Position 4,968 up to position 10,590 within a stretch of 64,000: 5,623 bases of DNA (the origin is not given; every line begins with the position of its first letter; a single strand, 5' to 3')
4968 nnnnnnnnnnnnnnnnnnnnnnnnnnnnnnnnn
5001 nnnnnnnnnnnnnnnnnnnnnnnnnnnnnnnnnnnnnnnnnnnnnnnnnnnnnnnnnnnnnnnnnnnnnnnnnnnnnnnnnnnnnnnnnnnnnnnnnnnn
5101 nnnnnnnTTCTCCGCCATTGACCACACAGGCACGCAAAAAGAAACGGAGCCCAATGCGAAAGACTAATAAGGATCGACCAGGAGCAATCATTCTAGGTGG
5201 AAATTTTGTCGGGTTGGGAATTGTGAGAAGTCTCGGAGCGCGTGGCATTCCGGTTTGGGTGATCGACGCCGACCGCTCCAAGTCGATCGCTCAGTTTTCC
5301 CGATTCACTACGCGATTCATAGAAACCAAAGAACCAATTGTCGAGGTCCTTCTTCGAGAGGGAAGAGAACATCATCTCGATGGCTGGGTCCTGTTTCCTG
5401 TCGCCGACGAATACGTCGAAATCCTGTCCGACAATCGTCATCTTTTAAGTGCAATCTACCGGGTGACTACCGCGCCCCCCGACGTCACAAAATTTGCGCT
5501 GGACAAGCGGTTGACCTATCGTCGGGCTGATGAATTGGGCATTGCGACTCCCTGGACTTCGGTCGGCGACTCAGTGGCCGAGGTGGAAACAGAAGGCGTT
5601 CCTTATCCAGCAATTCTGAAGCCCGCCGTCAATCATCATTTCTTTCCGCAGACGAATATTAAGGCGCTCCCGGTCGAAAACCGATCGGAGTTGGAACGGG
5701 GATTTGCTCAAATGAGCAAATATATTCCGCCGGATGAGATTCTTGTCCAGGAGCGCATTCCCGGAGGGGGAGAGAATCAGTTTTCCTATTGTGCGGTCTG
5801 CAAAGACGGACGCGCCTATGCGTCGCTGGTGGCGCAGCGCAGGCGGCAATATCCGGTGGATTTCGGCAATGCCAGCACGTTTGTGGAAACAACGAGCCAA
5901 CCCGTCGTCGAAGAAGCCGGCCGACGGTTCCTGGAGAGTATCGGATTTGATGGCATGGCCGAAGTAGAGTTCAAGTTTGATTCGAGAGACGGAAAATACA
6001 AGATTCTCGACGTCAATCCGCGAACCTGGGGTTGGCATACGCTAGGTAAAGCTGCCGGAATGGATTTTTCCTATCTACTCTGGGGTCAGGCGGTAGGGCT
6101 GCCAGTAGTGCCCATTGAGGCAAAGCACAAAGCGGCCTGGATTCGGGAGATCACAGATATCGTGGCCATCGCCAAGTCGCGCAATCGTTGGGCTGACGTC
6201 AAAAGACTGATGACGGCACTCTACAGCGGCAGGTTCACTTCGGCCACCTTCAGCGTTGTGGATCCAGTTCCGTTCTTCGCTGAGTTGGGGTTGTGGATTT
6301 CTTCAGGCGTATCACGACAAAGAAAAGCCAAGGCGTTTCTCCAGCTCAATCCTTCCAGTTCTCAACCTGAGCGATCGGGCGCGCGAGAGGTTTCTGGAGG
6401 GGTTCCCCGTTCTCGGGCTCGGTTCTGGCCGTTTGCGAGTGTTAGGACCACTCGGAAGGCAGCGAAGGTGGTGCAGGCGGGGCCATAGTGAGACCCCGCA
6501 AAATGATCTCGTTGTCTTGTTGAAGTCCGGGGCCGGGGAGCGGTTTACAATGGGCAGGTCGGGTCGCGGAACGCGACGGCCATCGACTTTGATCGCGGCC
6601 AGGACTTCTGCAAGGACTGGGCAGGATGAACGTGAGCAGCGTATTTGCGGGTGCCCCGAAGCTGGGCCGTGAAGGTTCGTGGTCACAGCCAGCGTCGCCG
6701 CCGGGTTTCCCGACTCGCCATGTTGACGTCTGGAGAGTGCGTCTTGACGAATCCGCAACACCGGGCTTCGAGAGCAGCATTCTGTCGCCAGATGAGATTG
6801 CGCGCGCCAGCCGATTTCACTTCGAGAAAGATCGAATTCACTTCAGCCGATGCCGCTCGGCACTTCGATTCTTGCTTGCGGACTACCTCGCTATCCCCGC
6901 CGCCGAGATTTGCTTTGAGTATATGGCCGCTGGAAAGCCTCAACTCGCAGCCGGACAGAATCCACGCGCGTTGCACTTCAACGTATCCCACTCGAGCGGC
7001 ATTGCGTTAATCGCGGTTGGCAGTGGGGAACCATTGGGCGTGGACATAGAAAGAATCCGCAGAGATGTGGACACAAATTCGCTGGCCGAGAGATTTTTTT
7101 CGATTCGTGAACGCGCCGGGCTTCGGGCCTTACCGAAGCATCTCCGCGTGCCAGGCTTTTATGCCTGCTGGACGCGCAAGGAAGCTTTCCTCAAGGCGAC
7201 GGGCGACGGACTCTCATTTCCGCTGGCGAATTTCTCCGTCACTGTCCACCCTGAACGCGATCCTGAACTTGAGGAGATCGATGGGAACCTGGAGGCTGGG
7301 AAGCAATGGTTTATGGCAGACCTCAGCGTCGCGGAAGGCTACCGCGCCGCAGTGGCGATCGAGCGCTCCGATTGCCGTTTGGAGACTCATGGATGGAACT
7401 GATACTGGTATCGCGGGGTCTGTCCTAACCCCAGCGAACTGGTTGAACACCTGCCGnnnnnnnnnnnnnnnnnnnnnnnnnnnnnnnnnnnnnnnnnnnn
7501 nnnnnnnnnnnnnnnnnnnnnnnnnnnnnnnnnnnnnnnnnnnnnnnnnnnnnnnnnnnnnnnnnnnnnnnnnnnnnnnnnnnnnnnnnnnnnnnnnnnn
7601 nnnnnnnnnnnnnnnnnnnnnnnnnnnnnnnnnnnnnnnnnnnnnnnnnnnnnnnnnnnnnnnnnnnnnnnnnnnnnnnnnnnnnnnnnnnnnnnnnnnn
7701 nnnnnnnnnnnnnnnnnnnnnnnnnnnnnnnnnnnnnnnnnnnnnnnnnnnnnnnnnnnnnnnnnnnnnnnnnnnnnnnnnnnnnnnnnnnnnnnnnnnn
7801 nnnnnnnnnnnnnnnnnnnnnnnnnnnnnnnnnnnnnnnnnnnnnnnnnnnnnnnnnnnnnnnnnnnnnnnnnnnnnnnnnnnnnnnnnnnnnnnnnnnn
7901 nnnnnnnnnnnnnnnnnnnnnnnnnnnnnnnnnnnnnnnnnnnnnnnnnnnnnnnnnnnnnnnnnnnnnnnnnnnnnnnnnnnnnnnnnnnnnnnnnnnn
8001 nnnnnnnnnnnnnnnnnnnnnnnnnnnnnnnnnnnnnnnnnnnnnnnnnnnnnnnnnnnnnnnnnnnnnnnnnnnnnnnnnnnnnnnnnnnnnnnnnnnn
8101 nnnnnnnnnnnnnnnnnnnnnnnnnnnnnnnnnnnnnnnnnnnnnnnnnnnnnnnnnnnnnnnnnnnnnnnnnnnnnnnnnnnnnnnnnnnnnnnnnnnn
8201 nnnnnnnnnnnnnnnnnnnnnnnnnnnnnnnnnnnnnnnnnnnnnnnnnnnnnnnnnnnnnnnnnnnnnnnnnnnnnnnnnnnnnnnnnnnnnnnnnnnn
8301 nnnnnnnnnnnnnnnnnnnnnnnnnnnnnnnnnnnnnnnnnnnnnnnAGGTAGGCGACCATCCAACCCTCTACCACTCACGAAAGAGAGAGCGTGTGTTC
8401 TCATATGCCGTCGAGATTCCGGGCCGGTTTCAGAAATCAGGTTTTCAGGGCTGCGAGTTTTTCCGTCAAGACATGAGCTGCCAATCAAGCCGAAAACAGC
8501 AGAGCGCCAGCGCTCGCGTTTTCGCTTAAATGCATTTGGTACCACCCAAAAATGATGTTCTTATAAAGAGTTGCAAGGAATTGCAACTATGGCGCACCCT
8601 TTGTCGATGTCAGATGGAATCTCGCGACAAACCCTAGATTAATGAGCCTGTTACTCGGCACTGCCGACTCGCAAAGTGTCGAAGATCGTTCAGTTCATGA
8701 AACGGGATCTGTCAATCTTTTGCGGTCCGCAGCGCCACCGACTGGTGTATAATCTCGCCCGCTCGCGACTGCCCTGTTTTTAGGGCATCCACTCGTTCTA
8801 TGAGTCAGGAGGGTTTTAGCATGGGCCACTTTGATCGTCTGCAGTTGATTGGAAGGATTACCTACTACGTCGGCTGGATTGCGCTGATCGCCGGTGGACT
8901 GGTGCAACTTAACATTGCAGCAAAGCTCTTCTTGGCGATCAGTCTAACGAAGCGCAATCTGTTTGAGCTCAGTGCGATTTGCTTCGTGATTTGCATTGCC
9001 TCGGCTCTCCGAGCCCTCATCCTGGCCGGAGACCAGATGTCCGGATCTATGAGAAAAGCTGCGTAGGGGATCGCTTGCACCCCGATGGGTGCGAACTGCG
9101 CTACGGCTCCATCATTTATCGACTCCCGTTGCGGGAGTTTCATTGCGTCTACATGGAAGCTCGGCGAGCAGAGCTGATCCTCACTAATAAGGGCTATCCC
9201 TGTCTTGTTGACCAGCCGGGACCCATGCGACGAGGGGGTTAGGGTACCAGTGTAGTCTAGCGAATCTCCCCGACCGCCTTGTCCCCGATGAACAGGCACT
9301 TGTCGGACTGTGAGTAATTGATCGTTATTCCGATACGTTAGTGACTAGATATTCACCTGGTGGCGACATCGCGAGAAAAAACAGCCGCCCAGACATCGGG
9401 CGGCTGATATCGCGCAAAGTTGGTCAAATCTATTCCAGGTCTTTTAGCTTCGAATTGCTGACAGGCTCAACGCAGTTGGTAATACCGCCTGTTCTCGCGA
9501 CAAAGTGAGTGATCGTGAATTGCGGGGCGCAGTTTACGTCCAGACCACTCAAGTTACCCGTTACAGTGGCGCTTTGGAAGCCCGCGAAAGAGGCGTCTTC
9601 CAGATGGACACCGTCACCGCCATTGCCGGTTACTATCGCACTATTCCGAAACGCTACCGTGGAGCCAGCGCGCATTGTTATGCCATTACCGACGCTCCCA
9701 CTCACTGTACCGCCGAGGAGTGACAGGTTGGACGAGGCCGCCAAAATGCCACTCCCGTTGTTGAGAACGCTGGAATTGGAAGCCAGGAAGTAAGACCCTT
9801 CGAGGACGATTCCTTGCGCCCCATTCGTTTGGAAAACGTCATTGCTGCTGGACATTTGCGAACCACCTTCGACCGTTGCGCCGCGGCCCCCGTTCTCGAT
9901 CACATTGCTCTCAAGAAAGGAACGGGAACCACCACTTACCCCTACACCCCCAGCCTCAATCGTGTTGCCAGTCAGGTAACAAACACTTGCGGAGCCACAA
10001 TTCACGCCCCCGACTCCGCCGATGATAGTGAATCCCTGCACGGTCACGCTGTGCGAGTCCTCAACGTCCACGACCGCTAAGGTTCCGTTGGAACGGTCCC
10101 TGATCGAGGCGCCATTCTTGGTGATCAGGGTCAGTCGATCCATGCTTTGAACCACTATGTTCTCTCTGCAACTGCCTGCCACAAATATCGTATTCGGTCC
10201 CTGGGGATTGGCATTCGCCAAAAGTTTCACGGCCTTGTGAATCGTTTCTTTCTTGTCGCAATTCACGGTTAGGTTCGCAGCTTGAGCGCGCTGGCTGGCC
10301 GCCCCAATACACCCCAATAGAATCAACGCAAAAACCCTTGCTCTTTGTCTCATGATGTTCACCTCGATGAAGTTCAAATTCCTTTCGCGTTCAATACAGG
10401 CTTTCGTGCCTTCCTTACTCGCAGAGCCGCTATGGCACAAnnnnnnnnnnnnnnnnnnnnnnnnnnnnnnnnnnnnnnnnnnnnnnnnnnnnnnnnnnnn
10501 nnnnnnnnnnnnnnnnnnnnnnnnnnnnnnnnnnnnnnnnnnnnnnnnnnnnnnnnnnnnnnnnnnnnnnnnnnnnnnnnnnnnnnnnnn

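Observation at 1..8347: Stand-alone exosortase embedded in a carrier-protein / ATP-grasp / PPTase biosynthetic cassette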

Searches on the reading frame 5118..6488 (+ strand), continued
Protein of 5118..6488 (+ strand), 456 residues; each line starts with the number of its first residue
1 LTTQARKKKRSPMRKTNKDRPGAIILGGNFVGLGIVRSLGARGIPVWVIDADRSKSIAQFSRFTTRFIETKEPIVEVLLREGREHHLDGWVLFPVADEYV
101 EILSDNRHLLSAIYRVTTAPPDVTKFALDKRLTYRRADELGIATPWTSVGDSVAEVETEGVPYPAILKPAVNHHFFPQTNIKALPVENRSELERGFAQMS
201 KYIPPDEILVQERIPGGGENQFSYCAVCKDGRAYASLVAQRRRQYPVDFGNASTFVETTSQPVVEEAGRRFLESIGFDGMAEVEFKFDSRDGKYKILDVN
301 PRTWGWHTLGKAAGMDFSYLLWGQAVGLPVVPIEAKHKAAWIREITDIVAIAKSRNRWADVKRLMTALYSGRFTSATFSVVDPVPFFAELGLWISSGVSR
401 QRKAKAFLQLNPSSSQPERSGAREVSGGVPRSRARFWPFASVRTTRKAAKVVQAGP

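Call 95: fold_search(model_id=the predicted structure, library=pdb)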
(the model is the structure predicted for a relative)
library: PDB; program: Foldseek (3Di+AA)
matches with E <= 10: 1942; with E <= 0.001: 299
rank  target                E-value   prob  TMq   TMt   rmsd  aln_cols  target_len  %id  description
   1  3vot_B                2.2e-16  1.00  0.55  0.62   4.0       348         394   16  Crystal structure of L-amino acid ligase from Bacillus licheniformis (released 2012-11-07)
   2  4ffl                  3.4e-16  1.00  0.52  0.65   3.9       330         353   16  PylC in complex with L-lysine (released 2012-09-19)
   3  2pn1                  4.0e-16  1.00  0.55  0.77   3.0       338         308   15  Crystal structure of carbamoylphosphate synthase large subunit (split gene in MJ) (ZP_00538348.1) from Exiguobacterium s (released 2007-05-08)
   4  4ffr                  4.3e-16  1.00  0.52  0.66   4.0       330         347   16  SeMet-labeled PylC (remote) (released 2012-09-19)
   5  3orr_A                9.9e-16  1.00  0.54  0.63   3.9       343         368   17  Crystal Structure of N5-Carboxyaminoimidazole synthetase from Staphylococcus aureus (released 2011-07-20)
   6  4wd3_A                1.1e-15  1.00  0.48  0.54   5.8       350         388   12  Crystal structure of an L-amino acid ligase RizA (released 2015-09-09)
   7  4mv4                  1.2e-15  1.00  0.54  0.54   4.5       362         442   14  Crystal Structure of Biotin Carboxylase from Haemophilus influenzae in Complex with AMPPCP and Mg2 (released 2015-01-14)
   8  3vot_A                1.5e-15  1.00  0.55  0.59   4.2       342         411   16  Crystal structure of L-amino acid ligase from Bacillus licheniformis (released 2012-11-07)
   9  6w2j_B                1.7e-15  1.00  0.50  0.18  13.8       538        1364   13  CPS1 bound to allosteric inhibitor H3B-374 (released 2021-01-13)
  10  9zok_C                1.9e-15  1.00  0.57  0.64   3.9       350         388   18  Crystal structure of Phosphoribosylaminoimidazole carboxylase from Burkholderia xenovorans (ADP complex) (released 2025-12-24)
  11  1ce8_A                1.9e-15  1.00  0.51  0.24   5.1       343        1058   17  CARBAMOYL PHOSPHATE SYNTHETASE FROM ESCHERICHIS COLI WITH COMPLEXED WITH THE ALLOSTERIC LIGAND IMP (released 1999-07-26)
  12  5dot_A                1.9e-15  1.00  0.49  0.18  14.4       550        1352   13  Crystal Structure of Human Carbamoyl phosphate synthetase I (CPS1), apo form (released 2015-12-09)
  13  1c30_A                2.0e-15  1.00  0.51  0.24   5.0       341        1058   17  CRYSTAL STRUCTURE OF CARBAMOYL PHOSPHATE SYNTHETASE: SMALL SUBUNIT MUTATION C269S (released 1999-12-10)
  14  1m6v_A                2.2e-15  1.00  0.52  0.24   5.1       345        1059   18  Crystal Structure of the G359F (small subunit) Point Mutant of Carbamoyl Phosphate Synthetase (released 2002-07-31)
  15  4mam_A                2.4e-15  1.00  0.58  0.68   5.5       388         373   12  The crystal structure of phosphoribosylaminoimidazole carboxylase ATPase subunit of Francisella tularensis subsp. tula (released 2013-08-28)
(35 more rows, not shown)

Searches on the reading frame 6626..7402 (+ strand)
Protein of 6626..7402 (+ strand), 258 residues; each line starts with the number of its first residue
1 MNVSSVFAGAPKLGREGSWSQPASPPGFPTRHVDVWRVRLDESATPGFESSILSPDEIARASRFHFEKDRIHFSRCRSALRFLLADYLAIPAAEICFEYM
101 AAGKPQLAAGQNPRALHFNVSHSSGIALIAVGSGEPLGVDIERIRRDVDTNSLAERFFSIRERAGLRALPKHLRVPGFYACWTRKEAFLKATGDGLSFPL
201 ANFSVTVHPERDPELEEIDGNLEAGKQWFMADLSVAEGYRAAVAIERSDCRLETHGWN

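Call 5: search_protein_families(library=pfam, proteins=[window:6626-7402:+])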
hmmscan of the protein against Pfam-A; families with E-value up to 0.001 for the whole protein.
window:6626-7402:+ (258 aa): 2 families
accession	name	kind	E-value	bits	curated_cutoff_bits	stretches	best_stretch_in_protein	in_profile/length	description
PF01648.25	ACPS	-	5e-20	72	25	1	136-244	1-111/111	4'-phosphopantetheinyl transferase superfamily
PF22624.1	AASDHPPT_N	-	4.3e-10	40.2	27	1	51-130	15-96/100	4'-phosphopantetheinyl transferase, N-terminal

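Call 6: search_protein_families(library=ncbifam, proteins=[window:6626-7402:+])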
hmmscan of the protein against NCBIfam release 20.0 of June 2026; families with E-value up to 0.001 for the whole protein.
window:6626-7402:+ (258 aa): 5 families
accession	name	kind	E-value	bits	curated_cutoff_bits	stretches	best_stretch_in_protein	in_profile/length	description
NF042922.1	4PPT_HetI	equivalog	6.5e-51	172.9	370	1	30-254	16-233/235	4'-phosphopantetheinyl transferase HetI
NF007676.0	PRK10351.1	equivalog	3.6e-17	62.6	174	1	81-194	38-145/195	4'-phosphopantetheinyl transferase AcpT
NF047349.1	4PPT_AusB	equivalog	1e-14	54.5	225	1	61-206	29-162/205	aureusimine biosynthesis 4'-phosphopantetheinyl transferase AusB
TIGR00556.1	pantethn_trn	domain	4.9e-10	39.6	45.35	1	136-198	4-70/128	phosphopantetheine--protein transferase domain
NF000832.0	PRK00070.3-2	equivalog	0.00077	19.8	107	0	139-222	10-85/116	holo-ACP synthase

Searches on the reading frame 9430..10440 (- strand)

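Call 5: search_protein_families(library=pfam, proteins=[window:9430-10440:-])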
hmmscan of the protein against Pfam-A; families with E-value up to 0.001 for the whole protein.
window:9430-10440:- (336 aa): 2 families
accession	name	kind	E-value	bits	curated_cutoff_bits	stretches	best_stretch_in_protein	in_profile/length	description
PF13229.12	Beta_helix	-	1.2e-11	44.9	25.9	1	125-268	4-157/158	Right handed beta helix region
PF05048.19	NosD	-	3.2e-08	33.7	23.6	2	109-237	30-159/212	Periplasmic copper-binding protein (NosD)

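Call 6: search_protein_families(library=ncbifam, proteins=[window:9430-10440:-])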
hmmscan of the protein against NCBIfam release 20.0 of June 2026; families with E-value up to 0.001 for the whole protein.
window:9430-10440:- (336 aa): 0 families
